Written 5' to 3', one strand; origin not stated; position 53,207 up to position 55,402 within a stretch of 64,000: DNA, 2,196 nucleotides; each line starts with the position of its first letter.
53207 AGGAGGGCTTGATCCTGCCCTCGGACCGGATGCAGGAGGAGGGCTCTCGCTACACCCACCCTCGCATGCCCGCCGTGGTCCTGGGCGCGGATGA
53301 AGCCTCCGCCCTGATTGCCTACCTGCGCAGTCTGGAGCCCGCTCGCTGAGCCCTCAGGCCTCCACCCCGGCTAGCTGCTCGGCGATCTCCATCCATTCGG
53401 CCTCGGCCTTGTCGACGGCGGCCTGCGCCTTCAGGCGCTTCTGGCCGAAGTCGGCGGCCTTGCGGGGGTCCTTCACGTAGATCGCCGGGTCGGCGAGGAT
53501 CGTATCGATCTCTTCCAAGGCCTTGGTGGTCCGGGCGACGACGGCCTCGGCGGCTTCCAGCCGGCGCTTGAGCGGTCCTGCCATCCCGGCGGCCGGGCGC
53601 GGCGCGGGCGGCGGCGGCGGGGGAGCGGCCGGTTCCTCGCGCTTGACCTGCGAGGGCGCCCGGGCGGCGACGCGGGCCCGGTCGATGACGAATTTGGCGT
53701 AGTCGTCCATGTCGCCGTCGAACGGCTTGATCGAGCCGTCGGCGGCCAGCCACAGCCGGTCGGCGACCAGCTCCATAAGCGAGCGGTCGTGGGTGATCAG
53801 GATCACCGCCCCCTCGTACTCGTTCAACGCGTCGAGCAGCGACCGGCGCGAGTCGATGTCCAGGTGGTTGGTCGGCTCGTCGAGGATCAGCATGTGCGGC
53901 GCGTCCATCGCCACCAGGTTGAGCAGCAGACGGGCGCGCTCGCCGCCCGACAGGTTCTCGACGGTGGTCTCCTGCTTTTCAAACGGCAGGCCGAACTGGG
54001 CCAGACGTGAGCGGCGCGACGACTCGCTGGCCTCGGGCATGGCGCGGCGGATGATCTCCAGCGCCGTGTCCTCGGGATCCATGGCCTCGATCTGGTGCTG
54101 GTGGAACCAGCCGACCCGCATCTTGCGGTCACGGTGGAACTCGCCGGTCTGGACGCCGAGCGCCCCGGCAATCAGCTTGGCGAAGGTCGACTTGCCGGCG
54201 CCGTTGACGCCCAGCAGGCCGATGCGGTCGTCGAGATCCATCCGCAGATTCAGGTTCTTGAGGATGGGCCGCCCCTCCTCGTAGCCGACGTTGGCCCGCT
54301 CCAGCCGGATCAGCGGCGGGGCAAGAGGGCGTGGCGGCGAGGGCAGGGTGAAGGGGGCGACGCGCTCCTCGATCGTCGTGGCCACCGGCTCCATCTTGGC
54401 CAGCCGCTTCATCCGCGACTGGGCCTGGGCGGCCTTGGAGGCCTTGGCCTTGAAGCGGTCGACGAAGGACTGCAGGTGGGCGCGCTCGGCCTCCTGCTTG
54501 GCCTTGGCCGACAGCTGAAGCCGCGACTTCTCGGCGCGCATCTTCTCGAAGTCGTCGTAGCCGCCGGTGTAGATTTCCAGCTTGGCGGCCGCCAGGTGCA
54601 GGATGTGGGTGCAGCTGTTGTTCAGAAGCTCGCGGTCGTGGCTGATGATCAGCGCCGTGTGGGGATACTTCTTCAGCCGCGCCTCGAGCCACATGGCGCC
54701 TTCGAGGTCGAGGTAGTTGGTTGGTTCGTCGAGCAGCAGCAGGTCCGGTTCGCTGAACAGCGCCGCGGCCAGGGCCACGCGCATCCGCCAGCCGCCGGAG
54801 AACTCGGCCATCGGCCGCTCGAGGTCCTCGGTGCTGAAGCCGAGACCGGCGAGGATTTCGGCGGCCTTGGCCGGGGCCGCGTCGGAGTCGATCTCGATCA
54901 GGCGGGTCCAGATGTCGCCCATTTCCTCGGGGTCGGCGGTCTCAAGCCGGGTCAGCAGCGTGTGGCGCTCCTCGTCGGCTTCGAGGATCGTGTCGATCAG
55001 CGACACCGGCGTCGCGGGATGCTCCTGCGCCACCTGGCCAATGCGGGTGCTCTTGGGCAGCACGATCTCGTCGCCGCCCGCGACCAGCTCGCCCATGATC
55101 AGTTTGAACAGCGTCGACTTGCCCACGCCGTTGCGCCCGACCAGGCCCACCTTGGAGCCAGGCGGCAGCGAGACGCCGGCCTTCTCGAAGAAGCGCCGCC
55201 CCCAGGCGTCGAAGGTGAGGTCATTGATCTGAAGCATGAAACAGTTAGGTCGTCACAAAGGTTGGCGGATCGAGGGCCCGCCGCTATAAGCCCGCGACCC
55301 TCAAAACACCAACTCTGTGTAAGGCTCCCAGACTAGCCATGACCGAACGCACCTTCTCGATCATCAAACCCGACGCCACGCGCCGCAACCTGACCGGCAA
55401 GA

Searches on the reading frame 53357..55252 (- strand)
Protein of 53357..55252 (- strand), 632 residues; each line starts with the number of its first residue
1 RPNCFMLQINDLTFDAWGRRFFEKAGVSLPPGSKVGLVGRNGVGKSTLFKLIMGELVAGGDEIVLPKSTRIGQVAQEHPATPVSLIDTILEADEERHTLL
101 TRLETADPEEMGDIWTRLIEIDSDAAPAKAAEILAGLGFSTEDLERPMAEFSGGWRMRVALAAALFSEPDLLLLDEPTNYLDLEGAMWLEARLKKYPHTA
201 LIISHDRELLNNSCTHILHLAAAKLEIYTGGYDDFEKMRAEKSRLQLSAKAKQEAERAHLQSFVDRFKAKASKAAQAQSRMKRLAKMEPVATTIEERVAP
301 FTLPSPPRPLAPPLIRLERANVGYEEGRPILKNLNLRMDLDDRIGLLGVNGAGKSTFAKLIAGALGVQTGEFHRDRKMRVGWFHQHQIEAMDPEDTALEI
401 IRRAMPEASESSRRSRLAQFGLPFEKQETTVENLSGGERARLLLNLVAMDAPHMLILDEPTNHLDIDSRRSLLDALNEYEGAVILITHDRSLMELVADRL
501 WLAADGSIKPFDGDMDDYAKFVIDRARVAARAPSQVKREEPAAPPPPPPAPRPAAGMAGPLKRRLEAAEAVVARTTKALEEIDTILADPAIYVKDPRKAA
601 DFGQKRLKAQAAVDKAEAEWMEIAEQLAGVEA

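Call 66: search_protein_families(library=pfam, proteins=[window:53357-55252:-], max_evalue=0.00001)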
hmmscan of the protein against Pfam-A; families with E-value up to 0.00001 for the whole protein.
window:53357-55252:- (632 aa): 8 families
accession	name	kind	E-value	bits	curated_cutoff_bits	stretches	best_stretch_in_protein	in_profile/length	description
PF00005.33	ABC_tran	-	2.2e-44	151.8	25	2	26-179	5-137/137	ABC transporter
PF12848.13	ABC_tran_Xtn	-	3.2e-25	88.4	25.9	1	218-293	1-76/85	ABC transporter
PF13304.12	AAA_21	-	8.2e-14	52.8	27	0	435-493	239-303/304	AAA domain, putative AbiEii toxin, Type IV TA system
PF02463.25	SMC_N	-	8.2e-09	35.6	40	0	345-496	28-205/220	RecF/RecN/SMC N terminal domain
PF16326.10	ABC_tran_CTD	-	1.2e-07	32.2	32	1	562-625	7-69/69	ABC transporter C-terminal domain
PF13238.12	AAA_18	-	5.4e-07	30.6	29.4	0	344-396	1-58/128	AAA domain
PF01926.29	MMR_HSR1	-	1.8e-06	28.5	21.9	0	34-88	1-53/113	50S ribosome-binding GTPase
PF13401.12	AAA_22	-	8.9e-06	26.5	27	0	346-488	10-123/130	AAA domain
